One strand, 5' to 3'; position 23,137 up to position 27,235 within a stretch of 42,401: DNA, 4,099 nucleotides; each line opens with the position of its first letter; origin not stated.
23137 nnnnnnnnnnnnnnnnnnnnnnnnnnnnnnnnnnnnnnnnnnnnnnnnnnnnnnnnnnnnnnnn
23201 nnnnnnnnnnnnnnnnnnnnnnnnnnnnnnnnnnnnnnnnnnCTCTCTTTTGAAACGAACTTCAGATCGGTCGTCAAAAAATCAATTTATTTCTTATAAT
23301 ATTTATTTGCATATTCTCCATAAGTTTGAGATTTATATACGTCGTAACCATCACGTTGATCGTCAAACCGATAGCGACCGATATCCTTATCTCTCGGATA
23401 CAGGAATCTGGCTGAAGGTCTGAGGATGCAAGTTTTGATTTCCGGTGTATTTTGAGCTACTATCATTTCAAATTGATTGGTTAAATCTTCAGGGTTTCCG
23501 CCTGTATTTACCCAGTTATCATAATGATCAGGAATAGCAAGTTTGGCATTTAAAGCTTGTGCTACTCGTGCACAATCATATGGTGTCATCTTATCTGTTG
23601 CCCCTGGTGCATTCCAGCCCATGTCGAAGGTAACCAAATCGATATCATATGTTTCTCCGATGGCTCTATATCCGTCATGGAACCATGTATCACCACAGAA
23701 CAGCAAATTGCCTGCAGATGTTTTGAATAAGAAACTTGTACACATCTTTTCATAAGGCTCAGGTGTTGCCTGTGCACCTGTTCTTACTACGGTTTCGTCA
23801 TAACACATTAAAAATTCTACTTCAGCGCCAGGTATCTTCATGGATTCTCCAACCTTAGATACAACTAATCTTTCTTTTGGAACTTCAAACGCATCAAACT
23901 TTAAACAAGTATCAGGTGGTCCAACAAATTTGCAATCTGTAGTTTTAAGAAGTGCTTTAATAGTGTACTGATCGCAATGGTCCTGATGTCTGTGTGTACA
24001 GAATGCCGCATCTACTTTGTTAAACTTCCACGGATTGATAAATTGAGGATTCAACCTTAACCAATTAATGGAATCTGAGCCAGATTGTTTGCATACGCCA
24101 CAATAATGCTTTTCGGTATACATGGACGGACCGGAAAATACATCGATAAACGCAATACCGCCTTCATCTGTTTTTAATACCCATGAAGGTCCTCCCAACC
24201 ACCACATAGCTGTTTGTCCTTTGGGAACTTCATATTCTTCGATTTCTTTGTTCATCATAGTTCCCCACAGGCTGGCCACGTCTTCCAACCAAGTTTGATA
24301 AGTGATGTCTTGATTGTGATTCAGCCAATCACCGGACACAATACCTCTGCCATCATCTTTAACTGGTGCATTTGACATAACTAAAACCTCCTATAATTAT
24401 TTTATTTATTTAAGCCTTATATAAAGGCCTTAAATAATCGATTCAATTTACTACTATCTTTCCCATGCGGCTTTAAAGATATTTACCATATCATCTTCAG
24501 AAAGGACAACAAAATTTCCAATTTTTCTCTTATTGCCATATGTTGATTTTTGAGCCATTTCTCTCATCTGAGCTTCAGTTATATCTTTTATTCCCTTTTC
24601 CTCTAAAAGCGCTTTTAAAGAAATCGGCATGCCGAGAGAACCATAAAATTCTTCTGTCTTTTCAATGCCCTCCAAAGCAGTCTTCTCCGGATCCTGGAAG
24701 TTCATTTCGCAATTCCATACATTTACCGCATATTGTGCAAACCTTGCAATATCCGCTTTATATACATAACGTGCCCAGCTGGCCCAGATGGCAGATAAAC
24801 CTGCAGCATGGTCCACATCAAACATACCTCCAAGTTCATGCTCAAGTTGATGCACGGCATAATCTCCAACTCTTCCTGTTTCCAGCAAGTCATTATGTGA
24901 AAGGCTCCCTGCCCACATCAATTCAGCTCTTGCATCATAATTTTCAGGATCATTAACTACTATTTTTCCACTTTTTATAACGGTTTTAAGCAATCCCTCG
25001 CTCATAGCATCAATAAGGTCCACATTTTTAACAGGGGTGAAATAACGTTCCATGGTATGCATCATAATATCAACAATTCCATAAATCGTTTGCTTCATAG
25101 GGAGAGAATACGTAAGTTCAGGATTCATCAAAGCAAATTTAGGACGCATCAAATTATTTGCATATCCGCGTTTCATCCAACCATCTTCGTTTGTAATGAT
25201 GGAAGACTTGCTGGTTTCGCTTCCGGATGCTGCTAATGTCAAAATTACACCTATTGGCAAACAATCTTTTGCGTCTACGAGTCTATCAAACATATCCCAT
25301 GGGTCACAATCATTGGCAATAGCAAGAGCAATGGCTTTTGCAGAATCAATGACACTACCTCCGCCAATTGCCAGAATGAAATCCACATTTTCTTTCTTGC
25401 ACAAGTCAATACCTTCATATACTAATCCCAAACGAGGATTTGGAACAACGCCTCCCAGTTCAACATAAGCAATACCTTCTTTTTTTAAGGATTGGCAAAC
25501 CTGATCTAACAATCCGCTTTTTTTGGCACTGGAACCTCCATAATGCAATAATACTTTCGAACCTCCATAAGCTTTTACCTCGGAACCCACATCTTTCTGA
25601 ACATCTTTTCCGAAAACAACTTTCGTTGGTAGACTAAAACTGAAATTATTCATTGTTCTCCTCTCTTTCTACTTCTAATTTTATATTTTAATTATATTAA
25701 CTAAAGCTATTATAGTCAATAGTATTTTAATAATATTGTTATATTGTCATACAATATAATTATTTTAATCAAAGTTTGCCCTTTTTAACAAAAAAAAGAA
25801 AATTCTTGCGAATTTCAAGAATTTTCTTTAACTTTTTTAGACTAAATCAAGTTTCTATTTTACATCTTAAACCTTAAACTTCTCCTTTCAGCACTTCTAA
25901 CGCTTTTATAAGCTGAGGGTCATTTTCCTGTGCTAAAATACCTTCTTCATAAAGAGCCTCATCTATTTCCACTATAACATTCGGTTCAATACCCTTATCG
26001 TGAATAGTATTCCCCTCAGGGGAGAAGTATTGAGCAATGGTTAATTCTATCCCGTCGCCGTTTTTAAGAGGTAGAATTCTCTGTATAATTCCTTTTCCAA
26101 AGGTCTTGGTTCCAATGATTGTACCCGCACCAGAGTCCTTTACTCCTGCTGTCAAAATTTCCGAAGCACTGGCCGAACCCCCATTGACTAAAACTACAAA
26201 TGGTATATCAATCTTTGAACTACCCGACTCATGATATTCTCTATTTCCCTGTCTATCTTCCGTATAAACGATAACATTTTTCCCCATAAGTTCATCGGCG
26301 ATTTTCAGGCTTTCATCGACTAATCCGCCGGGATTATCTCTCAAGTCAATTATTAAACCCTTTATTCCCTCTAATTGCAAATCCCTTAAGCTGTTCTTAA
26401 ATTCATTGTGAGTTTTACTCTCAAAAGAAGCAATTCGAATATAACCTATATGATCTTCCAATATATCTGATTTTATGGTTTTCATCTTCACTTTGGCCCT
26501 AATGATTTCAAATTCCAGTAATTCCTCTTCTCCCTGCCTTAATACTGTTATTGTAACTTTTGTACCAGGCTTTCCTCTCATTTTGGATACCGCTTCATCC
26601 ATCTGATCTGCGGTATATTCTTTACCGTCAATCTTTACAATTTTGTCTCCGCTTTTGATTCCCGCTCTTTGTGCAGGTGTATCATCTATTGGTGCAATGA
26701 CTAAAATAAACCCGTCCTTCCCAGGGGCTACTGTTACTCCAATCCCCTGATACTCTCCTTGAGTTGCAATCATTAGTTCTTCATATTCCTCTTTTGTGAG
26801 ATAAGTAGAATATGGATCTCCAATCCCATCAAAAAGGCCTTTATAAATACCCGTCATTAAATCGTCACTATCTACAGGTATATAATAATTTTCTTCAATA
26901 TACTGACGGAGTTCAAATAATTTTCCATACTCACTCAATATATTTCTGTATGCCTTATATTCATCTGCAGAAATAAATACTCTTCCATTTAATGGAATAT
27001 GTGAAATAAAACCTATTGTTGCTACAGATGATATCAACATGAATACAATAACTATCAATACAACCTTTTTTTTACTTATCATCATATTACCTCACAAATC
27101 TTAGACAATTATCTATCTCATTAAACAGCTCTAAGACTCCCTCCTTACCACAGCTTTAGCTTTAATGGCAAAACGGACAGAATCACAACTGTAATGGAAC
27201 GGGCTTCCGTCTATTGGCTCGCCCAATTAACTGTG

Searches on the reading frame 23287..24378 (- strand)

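Call 18: search_protein_families(library=pfam, proteins=[window:23287-24378:-], max_evalue=0.00001)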
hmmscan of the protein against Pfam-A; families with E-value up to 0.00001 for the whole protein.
window:23287-24378:- (363 aa): 1 family
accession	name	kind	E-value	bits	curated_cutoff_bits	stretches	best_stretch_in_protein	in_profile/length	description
PF12706.13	Lactamase_B_2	-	3.1e-11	43.7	27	1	111-286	17-200/200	Beta-lactamase superfamily domain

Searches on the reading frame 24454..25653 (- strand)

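Call 18: search_protein_families(library=pfam, proteins=[window:24454-25653:-], max_evalue=0.00001)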
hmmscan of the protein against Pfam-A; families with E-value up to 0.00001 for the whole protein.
window:24454-25653:- (399 aa): 3 families
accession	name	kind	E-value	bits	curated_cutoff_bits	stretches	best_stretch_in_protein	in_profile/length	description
PF00465.25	Fe-ADH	-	6.4e-47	159.7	31.3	1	9-178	1-168/168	Iron-containing alcohol dehydrogenase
PF25137.1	ADH_Fe_C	-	2.7e-29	102.7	27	1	189-397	1-194/194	Fe-containing alcohol dehydrogenase family, C-terminal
PF13685.12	Fe-ADH_2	-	2.5e-07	31.3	28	1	14-110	2-95/149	Iron-containing alcohol dehydrogenase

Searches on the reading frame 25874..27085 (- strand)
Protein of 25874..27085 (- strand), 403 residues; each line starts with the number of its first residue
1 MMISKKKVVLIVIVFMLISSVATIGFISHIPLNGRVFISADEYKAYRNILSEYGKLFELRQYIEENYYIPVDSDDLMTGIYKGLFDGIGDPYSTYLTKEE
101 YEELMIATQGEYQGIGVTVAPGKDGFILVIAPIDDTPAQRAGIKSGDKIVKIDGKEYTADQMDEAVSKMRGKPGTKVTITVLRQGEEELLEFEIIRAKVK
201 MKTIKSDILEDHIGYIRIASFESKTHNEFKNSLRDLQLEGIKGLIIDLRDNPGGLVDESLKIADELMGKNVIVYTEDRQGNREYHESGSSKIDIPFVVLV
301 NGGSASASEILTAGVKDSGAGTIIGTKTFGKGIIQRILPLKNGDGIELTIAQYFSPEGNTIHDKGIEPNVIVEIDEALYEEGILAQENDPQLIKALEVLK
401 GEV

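Call 18: search_protein_families(library=pfam, proteins=[window:25874-27085:-], max_evalue=0.00001)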
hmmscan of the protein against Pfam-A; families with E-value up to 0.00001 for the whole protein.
window:25874-27085:- (403 aa): 5 families
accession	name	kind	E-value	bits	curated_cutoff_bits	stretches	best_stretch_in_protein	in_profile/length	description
PF03572.23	Peptidase_S41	-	1.2e-52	178.3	24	1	212-372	1-165/165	Peptidase family S41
PF13180.12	PDZ_2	-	4.4e-13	49.8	27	1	115-191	3-77/80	PDZ domain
PF17820.7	PDZ_6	-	5.7e-12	45.6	27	1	131-183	4-54/54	PDZ domain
PF00595.29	PDZ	-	2.8e-10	40.9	23.2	1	111-182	8-81/81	PDZ domain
PF22694.1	CtpB_N-like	-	1.1e-06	29.5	27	1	51-99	36-84/85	Activating protease CtpB N-terminal domain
